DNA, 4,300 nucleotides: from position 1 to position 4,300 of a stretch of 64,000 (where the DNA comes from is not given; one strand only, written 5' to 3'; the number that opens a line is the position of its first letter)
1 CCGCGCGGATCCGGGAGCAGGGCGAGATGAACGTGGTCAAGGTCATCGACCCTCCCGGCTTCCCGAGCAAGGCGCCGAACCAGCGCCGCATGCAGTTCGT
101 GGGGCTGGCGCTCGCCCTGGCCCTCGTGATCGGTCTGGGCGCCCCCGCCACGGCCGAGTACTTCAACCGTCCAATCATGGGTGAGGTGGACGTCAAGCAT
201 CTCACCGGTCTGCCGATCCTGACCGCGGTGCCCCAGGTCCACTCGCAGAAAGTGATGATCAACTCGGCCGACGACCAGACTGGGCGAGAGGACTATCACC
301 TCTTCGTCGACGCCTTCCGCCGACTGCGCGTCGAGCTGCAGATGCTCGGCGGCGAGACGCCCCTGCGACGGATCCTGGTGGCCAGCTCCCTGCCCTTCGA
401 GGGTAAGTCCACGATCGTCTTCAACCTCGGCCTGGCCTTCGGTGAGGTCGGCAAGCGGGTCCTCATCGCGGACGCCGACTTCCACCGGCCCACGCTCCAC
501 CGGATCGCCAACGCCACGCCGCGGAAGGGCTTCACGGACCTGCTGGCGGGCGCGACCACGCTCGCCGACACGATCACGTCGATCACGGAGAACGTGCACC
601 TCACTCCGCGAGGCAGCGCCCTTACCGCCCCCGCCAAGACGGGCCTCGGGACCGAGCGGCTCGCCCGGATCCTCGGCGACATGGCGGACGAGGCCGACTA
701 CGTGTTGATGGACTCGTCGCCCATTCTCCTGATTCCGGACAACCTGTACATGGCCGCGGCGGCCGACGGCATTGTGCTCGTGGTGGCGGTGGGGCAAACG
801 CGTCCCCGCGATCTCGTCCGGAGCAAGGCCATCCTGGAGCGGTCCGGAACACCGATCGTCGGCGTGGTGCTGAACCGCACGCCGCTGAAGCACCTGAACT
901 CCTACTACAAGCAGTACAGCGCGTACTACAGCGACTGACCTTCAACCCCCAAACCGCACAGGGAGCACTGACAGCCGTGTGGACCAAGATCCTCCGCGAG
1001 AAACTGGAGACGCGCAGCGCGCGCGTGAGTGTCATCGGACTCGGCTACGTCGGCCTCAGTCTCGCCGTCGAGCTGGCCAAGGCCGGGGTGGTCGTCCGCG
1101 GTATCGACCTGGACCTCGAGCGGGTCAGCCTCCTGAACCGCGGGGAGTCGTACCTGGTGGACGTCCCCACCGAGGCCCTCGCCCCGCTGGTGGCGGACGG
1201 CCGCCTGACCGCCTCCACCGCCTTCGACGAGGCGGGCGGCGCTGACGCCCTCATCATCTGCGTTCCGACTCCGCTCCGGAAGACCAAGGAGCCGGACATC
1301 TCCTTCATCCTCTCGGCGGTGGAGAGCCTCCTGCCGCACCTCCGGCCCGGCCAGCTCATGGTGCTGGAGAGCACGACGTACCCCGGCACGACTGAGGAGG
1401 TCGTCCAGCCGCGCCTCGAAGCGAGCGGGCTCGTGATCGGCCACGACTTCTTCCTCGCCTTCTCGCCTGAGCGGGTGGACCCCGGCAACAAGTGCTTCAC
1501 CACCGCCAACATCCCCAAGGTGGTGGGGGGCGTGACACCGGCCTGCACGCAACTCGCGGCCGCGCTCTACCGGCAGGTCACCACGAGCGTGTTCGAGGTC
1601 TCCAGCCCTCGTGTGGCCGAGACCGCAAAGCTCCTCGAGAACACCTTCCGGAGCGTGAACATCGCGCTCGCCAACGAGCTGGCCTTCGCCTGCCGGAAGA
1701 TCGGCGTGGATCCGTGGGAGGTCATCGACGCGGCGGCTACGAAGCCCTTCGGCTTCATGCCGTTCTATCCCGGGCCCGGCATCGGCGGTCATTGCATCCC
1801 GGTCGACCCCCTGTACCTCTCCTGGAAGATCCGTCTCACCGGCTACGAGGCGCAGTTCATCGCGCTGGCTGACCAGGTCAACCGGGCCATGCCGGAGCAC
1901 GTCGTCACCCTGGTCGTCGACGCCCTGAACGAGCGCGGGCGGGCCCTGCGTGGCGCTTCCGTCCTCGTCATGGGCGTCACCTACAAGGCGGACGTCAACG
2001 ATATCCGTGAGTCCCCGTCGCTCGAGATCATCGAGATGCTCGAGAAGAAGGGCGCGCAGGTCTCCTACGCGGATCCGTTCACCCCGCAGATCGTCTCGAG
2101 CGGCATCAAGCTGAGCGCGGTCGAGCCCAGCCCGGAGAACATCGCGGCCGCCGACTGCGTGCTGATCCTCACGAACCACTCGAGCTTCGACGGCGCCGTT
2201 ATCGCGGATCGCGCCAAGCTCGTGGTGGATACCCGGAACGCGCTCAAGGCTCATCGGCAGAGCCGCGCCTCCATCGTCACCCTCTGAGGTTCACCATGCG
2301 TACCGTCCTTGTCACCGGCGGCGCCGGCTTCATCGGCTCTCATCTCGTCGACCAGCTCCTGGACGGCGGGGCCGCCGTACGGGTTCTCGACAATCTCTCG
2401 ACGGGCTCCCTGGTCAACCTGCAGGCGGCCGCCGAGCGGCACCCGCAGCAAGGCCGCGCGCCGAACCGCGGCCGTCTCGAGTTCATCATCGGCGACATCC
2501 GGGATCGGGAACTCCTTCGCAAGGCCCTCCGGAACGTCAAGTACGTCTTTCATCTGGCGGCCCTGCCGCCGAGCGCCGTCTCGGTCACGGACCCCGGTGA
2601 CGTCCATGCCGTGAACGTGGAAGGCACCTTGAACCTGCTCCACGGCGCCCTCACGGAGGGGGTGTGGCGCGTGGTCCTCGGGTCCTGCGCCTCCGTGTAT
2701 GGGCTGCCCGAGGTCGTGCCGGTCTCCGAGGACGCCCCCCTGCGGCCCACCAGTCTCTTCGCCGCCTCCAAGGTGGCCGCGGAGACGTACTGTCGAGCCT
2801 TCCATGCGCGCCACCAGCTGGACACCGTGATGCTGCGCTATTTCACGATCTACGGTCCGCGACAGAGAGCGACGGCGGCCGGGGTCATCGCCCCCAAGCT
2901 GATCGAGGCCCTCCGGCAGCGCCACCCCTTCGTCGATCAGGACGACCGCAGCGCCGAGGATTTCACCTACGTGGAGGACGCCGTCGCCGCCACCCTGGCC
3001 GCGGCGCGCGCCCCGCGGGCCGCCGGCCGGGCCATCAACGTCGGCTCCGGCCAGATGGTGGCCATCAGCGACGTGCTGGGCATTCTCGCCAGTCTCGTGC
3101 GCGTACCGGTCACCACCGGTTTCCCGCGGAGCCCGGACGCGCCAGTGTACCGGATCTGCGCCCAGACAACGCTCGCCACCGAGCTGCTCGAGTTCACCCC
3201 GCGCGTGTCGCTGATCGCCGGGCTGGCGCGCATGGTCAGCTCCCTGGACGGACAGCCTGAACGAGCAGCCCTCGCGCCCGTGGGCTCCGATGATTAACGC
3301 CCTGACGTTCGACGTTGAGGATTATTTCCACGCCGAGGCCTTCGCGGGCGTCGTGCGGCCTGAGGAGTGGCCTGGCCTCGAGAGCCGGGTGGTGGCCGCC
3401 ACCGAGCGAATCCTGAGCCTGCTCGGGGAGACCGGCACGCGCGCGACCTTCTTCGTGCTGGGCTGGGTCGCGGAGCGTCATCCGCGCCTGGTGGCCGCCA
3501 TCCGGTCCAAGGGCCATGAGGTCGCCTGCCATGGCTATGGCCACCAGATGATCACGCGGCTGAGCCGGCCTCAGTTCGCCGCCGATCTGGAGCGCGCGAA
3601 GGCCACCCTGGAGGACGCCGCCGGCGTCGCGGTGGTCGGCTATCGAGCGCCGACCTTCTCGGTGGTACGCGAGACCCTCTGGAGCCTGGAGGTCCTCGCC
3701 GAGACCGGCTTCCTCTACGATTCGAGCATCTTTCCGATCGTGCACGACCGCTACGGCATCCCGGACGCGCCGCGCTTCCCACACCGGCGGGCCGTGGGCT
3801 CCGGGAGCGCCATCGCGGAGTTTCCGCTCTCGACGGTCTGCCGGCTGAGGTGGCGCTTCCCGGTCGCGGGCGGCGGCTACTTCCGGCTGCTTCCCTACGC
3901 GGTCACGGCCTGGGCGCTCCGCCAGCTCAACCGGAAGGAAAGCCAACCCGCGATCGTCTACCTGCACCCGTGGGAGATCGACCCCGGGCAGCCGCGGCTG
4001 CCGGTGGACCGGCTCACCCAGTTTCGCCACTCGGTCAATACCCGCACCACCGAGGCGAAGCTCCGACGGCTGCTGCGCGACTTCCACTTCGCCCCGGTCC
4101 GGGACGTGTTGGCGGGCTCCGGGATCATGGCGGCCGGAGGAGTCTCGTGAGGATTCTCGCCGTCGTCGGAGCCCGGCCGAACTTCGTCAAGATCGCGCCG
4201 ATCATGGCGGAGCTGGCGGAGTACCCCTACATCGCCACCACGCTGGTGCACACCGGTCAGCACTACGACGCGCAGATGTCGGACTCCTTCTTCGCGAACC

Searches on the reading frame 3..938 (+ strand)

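Call 87: search_protein_families(library=pfam, proteins=[window:3-938:+], max_evalue=0.001)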
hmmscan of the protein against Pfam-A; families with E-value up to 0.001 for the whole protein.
window:3-938:+ (311 aa): 3 families
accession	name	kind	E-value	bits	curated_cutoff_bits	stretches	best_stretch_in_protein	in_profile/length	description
PF13614.12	AAA_31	-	4.2e-08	33.8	27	1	134-261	14-147/177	AAA domain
PF01656.29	CbiA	-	1.7e-05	25.2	25.4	1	134-294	11-84/125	CobQ/CobB/MinD/ParA nucleotide binding domain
PF10609.15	ParA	-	2e-05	24.6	27.1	1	124-292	6-174/246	NUBPL iron-transfer P-loop NTPase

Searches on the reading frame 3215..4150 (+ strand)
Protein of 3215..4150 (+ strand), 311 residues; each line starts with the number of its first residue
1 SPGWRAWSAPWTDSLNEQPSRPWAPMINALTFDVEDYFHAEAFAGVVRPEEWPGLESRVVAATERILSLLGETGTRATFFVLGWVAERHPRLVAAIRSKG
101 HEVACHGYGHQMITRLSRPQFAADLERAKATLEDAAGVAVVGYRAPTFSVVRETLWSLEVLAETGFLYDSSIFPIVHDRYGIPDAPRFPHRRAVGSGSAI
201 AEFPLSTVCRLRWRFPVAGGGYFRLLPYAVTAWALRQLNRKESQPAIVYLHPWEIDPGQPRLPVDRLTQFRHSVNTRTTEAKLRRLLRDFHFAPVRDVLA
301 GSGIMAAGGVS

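Call 63: search_protein_families(library=pfam, proteins=[window:3215-4150:+], max_evalue=0.001)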
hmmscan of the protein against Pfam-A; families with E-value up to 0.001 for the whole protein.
window:3215-4150:+ (311 aa): 2 families
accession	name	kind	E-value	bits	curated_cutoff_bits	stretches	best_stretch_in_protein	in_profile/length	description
PF11959.13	DUF3473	-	4.5e-46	156.5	29.6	1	170-299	1-129/130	Domain of unknown function (DUF3473)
PF01522.26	Polysacc_deac_1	-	2.6e-20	73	23.1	1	61-157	19-115/124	Polysaccharide deacetylase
